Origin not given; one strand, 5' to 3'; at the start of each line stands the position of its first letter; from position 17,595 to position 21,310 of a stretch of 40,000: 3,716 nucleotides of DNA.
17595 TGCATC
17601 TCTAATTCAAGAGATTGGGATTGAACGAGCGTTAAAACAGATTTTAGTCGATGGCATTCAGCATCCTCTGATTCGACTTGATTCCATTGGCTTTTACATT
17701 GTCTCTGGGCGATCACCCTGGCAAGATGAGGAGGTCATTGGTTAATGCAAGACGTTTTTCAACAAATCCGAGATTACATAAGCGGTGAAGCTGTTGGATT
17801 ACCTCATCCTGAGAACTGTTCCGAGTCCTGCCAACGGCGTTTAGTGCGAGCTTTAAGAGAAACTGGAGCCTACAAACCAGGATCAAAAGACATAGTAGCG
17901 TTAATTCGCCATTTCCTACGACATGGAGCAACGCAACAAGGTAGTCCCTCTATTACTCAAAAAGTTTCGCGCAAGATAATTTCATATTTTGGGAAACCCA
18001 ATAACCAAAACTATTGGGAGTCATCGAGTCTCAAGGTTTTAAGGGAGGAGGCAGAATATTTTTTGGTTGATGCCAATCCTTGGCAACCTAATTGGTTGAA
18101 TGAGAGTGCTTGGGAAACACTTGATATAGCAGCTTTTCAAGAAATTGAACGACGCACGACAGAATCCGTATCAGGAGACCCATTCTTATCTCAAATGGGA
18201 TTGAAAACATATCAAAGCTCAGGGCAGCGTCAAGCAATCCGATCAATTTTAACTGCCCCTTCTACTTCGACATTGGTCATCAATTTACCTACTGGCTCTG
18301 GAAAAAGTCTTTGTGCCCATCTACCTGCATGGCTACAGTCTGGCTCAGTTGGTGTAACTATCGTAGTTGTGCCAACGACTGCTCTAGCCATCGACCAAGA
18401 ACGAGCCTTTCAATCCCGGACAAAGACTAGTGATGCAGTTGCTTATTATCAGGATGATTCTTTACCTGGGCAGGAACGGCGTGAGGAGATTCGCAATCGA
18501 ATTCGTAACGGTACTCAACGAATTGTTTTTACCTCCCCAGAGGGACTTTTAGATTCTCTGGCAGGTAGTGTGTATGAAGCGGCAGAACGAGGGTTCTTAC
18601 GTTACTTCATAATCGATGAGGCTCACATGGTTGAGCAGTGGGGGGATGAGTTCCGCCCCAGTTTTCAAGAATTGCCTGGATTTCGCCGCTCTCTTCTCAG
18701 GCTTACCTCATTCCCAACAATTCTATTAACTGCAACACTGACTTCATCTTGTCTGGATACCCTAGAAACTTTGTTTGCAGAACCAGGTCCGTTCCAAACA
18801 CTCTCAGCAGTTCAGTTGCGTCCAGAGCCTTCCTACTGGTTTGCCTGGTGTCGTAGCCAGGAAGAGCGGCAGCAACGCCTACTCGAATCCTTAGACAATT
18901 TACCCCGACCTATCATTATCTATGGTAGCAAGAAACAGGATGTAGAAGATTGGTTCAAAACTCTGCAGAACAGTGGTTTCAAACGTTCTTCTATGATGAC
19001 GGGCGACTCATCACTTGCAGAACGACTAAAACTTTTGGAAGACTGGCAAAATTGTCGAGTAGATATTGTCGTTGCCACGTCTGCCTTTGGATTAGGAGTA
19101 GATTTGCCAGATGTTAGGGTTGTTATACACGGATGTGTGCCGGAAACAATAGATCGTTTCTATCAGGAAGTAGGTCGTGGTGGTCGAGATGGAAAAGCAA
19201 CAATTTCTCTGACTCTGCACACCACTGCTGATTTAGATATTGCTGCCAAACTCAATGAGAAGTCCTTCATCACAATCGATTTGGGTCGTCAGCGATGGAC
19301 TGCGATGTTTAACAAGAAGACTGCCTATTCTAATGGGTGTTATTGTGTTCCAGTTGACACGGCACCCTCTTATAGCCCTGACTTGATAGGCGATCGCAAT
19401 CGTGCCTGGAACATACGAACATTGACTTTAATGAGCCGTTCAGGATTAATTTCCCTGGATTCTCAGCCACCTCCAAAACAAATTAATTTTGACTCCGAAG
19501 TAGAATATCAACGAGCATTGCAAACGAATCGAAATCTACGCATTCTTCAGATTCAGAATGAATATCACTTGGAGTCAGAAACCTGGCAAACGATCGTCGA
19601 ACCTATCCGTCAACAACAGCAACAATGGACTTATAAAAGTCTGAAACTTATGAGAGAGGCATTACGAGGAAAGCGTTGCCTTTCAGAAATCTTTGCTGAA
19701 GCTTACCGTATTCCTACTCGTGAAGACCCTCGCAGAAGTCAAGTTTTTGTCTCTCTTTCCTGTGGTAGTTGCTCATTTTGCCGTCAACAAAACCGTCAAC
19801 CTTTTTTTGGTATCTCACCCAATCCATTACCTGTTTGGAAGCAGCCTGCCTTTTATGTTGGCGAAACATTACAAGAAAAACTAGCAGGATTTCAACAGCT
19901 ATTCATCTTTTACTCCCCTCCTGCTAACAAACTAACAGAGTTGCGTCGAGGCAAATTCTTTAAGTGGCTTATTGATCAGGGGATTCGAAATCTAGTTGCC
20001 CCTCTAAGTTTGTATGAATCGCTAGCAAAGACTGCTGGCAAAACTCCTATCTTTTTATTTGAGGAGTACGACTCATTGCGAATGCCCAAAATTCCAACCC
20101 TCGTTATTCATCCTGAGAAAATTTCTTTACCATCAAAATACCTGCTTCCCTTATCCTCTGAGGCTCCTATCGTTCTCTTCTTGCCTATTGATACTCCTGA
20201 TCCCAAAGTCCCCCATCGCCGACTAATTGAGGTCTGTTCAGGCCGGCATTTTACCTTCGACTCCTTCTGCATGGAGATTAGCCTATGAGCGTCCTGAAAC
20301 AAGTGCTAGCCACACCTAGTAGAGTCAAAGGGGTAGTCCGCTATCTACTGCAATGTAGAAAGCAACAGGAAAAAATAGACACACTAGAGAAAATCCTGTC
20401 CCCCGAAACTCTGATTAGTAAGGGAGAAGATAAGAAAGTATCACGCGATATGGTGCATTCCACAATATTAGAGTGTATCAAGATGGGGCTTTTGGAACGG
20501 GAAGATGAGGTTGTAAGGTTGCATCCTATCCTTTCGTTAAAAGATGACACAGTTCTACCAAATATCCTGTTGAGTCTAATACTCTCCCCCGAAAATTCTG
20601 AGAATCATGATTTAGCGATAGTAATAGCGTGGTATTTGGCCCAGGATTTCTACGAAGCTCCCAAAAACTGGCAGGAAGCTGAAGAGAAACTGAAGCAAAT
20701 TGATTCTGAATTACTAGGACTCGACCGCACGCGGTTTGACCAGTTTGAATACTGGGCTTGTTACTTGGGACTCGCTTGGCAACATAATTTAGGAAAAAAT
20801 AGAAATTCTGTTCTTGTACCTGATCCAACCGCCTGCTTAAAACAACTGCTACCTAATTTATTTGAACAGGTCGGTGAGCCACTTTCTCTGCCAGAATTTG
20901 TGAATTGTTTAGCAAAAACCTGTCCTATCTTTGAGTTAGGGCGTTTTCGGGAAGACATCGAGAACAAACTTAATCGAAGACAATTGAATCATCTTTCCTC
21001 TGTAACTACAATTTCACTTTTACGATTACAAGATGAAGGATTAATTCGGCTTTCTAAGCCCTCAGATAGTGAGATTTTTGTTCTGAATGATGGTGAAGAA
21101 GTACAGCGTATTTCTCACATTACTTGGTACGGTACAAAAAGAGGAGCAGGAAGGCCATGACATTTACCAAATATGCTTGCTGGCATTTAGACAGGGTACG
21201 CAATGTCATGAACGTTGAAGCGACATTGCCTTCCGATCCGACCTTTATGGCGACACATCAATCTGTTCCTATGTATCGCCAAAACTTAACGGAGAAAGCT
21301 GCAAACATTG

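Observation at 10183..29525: Cyanobacterial dpd-type 7-deazaguanine DNA modification/restriction island with a reduced gene set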

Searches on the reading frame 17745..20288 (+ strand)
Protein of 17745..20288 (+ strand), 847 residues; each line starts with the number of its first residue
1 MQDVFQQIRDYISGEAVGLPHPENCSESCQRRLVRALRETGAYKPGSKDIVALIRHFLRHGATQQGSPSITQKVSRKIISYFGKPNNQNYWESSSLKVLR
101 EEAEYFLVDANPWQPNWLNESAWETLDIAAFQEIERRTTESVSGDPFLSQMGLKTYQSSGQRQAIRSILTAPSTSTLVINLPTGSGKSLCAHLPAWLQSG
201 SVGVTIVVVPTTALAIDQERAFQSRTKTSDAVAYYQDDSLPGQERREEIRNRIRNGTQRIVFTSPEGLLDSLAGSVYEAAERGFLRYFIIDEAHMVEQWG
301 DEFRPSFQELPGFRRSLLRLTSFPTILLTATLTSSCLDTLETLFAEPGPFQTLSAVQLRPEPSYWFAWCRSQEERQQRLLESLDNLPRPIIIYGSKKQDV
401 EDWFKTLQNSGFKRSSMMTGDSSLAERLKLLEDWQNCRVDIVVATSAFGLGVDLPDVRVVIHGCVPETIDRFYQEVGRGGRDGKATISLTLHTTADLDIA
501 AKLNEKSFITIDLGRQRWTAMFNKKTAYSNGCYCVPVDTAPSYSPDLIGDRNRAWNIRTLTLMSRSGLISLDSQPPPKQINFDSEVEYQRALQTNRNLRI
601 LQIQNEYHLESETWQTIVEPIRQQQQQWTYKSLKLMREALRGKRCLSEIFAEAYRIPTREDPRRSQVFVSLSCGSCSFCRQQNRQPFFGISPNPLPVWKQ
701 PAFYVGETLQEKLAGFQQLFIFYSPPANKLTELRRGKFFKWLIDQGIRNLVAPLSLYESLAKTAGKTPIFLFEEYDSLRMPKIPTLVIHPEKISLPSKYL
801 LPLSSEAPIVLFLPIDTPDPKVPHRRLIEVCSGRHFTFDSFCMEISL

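Call 3: search_protein_families(library=ncbifam, proteins=[window:17745-20288:+], max_evalue=0.01)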
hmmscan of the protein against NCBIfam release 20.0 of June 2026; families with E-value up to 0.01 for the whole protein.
window:17745-20288:+ (847 aa): 35 families (the best 25 are shown)
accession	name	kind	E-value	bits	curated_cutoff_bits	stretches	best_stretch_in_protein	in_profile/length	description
NF041063.1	DpdF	equivalog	5.1e-268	891.9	550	1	23-825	15-813/813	protein DpdF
TIGR01389.1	recQ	equivalog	1.3e-53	182.3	640.2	1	159-534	16-369/591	DNA helicase RecQ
TIGR00614.1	recQ_fam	subfamily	1.4e-48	165.9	219.8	1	152-503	8-341/470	RecQ family ATP-dependent DNA helicase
NF008279.0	PRK11057.1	equivalog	9.3e-45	153.1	1015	1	152-507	22-356/608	ATP-dependent DNA helicase RecQ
TIGR03817.1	DECH_helic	hypoth_equivalog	5.8e-18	64.5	874.1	2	171-296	48-169/742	helicase/secretion neighborhood putative DEAH-box helicase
NF053631.1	RNA_helic_CshA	equivalog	7e-17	61.4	646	1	168-501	30-350/434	degradosome RNA helicase CshA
NF008394.0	PRK11192.1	equivalog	1.8e-14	53.4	507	1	168-503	34-362/441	ATP-dependent RNA helicase SrmB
NF008642.0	PRK11634.1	equivalog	1.8e-14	53.1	989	1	182-489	51-346/628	DEAD/DEAH family ATP-dependent RNA helicase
TIGR04121.1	DEXH_lig_assoc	equivalog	2.9e-14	51.8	850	1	175-495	29-359/804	ligase-associated DNA damage response DEXH box helicase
NF003419.0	PRK04837.1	equivalog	3.4e-13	49.1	588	1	372-491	240-359/424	ATP-dependent RNA helicase RhlB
NF002340.1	PRK01297.1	equivalog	3.4e-12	45.9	564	1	386-496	248-357/372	ATP-dependent RNA helicase RhlB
NF053636.1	DDHlcsCsdAPsy1082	equivalog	4.1e-12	45.4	890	1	389-496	245-351/512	DEAD/DEAH box helicase CsdA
NF008744.0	PRK11776.1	equivalog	5.4e-11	41.7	524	1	371-512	225-366/460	ATP-dependent RNA helicase DbpA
NF053711.1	RNA_heli_RhlE1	exception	8.8e-10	37.9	750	1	161-499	28-355/434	RNA helicase RhlE1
NF010338.0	PRK13767.1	equivalog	7.7e-08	31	849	1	410-482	311-385/877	ATP-dependent helicase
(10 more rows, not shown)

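Call 4: search_protein_families(library=pfam, proteins=[window:17745-20288:+], max_evalue=0.01)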
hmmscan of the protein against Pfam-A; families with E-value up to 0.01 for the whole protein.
window:17745-20288:+ (847 aa): 3 families
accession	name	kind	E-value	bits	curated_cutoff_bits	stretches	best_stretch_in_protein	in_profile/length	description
PF00270.35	DEAD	-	2.1e-25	89.8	26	1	160-335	3-163/167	DEAD/DEAH box helicase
PF00271.37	Helicase_C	-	5.6e-18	65.6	23.5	1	384-483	12-110/110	Helicase conserved C-terminal domain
PF04851.21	ResIII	-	4e-12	46.8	22.5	1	160-305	7-141/164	Type III restriction enzyme, res subunit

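Call 16: search_protein_families(library=padloc, proteins=[window:17745-20288:+], max_evalue=0.1)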
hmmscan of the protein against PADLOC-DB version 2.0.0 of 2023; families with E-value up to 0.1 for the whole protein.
window:17745-20288:+ (847 aa): 53 families (the best 25 are shown)
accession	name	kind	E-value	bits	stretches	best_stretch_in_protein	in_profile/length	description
PDLC02872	DpdF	-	1.8e-214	712.9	1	20-841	20-855/859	DpdF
PDLC02857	DpdF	-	1.3e-147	491.4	1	47-693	73-737/911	DpdF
PDLC02855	DpdF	-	1.2e-145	484.9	1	118-830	97-808/825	DpdF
PDLC02867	DpdF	-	2.3e-137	457.6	1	46-823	27-826/855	DpdF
PDLC02862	DpdF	-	1.7e-61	206.1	1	135-571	95-552/811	DpdF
PDLC02864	DpdF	-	4.9e-58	195.4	1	152-509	19-355/610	DpdF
PDLC02860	DpdF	-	5.2e-55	185.1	1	280-571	6-299/547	DpdF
PDLC02870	DpdF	-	7e-53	177.9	1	159-499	16-337/534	DpdF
PDLC02861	DpdF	-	1.2e-50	170.5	1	151-503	24-354/611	DpdF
PDLC03928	PsyrT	-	7.4e-46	154.7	1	157-508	22-361/689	-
PDLC01089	C3a193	-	2.6e-36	123.4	2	173-335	266-422/983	poss. alt. Cas3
PDLC02868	DpdF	-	5.2e-34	115.2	2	168-352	347-525/1078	DpdF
PDLC02865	DpdF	-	4.3e-32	108.7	1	172-496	772-1084/1499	DpdF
PDLC02859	DpdF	-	8.2e-32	108.3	1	145-494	90-427/545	DpdF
PDLC02858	DpdF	-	1.2e-22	78.2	1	176-501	169-483/504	DpdF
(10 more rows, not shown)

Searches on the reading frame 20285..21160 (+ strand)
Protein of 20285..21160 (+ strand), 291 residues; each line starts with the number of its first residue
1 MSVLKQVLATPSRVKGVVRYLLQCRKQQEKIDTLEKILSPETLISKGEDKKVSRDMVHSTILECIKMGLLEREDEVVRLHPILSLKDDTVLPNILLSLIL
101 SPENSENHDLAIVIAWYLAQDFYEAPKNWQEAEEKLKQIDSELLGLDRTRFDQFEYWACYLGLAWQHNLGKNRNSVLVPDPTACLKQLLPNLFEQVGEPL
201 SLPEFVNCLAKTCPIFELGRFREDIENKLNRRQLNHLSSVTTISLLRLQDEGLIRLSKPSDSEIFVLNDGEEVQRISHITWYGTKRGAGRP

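Call 3: search_protein_families(library=ncbifam, proteins=[window:20285-21160:+], max_evalue=0.01)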
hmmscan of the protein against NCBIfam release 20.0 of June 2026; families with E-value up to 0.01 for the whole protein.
window:20285-21160:+ (291 aa): 1 family
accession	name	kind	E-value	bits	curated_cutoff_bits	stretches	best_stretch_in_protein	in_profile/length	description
NF041064.1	DpdG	equivalog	1.8e-33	116.1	80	1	11-279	13-290/290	protein DpdG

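Call 4: search_protein_families(library=pfam, proteins=[window:20285-21160:+], max_evalue=0.01)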
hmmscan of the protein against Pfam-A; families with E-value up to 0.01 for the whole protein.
window:20285-21160:+ (291 aa): 0 families

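Call 16: search_protein_families(library=padloc, proteins=[window:20285-21160:+], max_evalue=0.1)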
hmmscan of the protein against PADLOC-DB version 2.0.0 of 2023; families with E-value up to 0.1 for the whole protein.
window:20285-21160:+ (291 aa): 2 families
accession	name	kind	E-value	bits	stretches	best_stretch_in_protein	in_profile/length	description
PDLC02874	DpdG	-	4.8e-17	60.4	1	25-284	27-300/301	DpdG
PDLC02873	DpdG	-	3.7e-12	44.1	1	103-285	109-297/298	DpdG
